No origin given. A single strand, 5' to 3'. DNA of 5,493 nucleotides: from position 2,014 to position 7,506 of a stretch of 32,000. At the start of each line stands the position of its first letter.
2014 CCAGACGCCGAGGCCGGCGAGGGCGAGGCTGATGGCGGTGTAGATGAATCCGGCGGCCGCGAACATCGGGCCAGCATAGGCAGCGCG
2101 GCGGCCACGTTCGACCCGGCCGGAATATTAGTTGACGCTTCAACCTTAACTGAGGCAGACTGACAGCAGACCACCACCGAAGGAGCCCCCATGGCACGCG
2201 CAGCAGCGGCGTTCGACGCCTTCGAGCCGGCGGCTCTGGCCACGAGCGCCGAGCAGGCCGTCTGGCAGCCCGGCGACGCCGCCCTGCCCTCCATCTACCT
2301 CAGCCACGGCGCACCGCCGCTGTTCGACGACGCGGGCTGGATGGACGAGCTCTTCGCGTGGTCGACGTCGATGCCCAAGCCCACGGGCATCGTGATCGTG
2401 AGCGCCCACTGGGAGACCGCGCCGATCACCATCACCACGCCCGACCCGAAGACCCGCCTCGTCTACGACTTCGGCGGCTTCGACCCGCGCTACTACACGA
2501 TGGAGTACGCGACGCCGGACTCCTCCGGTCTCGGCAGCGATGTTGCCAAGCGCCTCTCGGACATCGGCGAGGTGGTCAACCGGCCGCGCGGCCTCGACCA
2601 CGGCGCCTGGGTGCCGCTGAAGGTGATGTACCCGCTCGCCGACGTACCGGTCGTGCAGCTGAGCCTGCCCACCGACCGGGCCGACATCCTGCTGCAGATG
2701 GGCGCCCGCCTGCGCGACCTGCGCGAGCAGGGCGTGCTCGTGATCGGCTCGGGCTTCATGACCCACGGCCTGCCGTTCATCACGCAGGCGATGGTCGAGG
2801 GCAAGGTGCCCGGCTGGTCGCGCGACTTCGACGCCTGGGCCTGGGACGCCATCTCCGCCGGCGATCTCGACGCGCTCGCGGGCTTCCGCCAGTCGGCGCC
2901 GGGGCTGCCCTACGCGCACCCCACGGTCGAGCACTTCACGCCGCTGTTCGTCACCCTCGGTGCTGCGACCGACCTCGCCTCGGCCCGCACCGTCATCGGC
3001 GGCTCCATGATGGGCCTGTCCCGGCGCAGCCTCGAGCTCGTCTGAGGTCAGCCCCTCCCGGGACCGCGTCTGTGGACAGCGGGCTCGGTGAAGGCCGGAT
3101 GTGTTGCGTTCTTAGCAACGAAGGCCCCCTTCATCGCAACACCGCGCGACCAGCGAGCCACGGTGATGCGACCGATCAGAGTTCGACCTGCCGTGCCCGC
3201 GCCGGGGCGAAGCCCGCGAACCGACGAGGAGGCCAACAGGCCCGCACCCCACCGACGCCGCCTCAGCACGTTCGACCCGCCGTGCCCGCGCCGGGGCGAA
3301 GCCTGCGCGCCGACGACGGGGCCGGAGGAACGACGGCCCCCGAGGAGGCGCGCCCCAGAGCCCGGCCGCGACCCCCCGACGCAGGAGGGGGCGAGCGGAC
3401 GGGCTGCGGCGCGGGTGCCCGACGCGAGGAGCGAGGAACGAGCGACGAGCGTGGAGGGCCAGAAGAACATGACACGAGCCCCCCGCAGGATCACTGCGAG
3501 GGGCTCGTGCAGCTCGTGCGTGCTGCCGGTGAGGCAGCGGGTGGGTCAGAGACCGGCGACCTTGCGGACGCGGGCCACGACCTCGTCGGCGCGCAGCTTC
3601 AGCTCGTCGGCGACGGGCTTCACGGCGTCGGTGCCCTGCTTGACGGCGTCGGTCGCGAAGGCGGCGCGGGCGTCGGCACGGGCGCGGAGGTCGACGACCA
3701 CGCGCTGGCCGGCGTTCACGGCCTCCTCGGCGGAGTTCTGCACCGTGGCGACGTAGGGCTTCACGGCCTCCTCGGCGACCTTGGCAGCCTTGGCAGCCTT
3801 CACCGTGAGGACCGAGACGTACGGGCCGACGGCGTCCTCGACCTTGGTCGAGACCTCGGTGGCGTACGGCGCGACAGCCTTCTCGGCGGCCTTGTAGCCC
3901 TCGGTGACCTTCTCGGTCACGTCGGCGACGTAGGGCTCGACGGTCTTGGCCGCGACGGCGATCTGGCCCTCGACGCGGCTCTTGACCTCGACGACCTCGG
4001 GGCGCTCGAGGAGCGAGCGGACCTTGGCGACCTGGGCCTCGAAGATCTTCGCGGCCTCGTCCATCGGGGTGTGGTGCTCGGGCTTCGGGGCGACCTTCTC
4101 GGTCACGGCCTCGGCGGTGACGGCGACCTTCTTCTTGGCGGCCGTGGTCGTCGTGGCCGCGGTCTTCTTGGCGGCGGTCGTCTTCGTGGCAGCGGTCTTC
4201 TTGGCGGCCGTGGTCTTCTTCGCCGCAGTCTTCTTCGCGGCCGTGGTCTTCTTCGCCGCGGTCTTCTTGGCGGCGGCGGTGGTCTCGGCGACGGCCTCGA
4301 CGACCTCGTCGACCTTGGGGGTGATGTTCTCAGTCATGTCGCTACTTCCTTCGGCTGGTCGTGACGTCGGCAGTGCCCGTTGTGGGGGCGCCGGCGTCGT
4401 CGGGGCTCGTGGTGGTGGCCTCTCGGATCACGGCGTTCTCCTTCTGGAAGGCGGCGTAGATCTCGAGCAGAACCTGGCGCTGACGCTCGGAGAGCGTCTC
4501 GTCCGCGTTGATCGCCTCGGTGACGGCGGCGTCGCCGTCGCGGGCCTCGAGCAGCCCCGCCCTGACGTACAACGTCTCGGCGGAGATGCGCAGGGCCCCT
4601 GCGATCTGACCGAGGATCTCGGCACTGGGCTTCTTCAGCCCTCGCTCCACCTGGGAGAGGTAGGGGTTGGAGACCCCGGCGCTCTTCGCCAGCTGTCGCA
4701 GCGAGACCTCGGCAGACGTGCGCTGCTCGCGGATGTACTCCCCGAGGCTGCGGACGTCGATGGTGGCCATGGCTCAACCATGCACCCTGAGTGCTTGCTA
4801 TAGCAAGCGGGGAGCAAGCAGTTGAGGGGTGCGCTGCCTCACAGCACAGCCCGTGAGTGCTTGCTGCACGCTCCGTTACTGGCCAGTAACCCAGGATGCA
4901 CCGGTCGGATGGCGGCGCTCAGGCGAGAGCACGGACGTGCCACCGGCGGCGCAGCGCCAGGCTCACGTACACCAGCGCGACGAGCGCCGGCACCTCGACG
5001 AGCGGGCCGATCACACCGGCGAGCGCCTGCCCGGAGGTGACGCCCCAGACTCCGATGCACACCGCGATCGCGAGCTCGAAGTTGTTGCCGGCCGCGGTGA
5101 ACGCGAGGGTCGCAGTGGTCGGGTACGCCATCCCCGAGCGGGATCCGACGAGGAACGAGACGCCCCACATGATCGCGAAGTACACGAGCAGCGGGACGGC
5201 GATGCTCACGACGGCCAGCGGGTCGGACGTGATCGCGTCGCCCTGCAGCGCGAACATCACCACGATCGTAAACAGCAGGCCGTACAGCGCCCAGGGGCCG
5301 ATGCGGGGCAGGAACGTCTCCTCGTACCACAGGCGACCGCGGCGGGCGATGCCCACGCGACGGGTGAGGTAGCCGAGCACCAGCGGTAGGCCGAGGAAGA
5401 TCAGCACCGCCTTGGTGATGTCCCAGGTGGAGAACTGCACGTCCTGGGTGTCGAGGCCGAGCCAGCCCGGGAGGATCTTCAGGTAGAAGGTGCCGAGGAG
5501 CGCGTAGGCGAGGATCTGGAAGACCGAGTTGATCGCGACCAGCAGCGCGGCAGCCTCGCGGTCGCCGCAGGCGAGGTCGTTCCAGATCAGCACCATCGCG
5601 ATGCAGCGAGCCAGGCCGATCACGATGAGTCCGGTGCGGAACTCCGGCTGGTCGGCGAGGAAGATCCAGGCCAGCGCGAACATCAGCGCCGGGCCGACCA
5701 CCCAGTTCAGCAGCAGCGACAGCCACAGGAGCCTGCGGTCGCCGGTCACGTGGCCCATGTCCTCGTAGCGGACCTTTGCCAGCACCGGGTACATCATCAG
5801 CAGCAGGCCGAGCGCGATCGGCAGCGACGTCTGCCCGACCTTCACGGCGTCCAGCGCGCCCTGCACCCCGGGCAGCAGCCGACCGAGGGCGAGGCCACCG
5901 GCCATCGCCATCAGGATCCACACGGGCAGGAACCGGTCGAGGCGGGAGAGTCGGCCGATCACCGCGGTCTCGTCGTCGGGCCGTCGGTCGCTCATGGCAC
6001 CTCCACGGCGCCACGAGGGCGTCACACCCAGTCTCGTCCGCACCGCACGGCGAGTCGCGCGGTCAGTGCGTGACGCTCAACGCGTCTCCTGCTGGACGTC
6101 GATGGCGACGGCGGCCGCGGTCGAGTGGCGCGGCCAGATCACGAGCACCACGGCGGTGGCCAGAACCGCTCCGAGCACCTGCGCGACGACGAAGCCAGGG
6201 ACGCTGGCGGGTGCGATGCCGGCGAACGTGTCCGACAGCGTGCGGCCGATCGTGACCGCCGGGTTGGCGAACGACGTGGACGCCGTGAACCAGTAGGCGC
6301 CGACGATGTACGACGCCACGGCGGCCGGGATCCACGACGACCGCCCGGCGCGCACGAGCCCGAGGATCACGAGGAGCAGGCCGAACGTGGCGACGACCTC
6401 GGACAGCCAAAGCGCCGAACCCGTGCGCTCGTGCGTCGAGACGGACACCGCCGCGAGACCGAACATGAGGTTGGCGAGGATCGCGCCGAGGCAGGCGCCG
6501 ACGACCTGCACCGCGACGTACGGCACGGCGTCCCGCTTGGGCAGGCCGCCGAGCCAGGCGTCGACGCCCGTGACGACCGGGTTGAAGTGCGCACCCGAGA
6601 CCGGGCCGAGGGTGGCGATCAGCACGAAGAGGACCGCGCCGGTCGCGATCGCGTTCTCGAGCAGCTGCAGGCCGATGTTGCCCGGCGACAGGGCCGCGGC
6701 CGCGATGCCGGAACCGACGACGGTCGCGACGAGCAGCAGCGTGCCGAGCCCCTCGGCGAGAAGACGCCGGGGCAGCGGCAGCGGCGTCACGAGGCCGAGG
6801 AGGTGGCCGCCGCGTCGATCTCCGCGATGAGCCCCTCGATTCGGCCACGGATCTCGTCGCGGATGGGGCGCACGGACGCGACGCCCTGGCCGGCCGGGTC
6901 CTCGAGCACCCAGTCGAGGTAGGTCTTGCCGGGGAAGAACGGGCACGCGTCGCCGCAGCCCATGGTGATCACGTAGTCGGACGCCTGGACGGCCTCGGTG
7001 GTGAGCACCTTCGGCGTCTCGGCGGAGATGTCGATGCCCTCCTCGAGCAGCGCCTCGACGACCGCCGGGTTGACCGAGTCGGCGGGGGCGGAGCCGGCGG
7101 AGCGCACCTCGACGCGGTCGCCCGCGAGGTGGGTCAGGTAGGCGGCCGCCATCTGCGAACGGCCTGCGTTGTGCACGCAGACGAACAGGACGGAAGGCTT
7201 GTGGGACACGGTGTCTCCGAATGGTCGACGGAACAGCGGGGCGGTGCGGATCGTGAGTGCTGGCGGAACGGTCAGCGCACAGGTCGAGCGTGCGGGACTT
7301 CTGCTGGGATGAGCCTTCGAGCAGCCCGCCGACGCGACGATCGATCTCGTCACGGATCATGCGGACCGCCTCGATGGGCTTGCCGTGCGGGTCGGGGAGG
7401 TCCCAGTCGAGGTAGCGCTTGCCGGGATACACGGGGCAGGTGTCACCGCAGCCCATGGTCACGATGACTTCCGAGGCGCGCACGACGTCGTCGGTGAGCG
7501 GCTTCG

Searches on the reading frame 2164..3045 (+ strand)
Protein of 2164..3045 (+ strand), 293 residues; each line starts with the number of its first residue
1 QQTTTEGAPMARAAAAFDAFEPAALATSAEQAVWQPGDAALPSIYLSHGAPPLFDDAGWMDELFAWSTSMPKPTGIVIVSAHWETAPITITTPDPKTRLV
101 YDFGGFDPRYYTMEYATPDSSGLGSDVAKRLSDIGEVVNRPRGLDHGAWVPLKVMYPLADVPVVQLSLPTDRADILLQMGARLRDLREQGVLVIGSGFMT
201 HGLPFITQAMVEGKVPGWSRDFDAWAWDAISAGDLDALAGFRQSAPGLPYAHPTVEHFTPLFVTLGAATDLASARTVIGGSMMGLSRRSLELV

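Call 64: search_protein_families(library=pfam, proteins=[window:2164-3045:+], max_evalue=0.0001)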
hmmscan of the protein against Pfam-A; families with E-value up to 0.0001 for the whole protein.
window:2164-3045:+ (293 aa): 1 family
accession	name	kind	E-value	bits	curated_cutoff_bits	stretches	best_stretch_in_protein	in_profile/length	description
PF02900.23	LigB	-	5.3e-25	88.5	26.3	1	69-270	40-246/269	Catalytic LigB subunit of aromatic ring-opening dioxygenase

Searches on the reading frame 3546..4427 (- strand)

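Call 64: search_protein_families(library=pfam, proteins=[window:3546-4427:-], max_evalue=0.0001)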
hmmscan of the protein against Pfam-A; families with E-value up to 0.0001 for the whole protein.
window:3546-4427:- (293 aa): 1 family
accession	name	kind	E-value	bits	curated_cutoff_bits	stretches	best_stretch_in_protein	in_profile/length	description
PF01442.23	Apolipoprotein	-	3.7e-12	46.8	90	1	145-288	35-182/190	Apolipoprotein A1/A4/E domain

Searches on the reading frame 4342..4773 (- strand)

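Call 64: search_protein_families(library=pfam, proteins=[window:4342-4773:-], max_evalue=0.0001)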
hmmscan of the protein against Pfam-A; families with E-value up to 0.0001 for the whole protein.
window:4342-4773:- (143 aa): 2 families
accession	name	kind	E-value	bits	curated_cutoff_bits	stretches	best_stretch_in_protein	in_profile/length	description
PF01381.28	HTH_3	-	6.9e-12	45.7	23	1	14-66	1-53/55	Helix-turn-helix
PF13560.12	HTH_31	-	1.1e-09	38.9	27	1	10-66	2-59/64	Helix-turn-helix domain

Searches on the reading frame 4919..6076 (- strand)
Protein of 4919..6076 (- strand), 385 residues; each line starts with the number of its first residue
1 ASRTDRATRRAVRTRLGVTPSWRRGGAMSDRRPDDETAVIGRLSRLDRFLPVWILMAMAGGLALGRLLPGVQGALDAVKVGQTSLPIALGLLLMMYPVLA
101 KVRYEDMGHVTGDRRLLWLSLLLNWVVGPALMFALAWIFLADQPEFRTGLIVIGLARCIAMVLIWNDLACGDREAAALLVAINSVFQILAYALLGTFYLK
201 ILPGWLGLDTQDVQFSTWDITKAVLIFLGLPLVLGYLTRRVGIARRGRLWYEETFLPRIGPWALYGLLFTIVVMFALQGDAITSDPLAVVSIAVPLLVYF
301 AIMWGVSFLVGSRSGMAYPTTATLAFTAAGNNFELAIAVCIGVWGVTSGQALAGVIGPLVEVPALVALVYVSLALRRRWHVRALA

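Call 64: search_protein_families(library=pfam, proteins=[window:4919-6076:-], max_evalue=0.0001)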
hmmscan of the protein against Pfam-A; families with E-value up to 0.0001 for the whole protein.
window:4919-6076:- (385 aa): 1 family
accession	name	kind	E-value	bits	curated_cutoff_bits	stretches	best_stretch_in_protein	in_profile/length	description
PF01758.21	SBF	-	2.4e-54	184.4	24.3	1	88-284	1-190/191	Sodium Bile acid symporter family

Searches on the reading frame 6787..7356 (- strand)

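Call 64: search_protein_families(library=pfam, proteins=[window:6787-7356:-], max_evalue=0.0001)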
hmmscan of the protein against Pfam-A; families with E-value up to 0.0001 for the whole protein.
window:6787-7356:- (189 aa): 1 family
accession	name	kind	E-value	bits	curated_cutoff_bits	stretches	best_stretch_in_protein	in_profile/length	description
PF01451.26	LMWPc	-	1e-20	74.8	23.2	1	56-176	1-143/144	Low molecular weight phosphotyrosine protein phosphatase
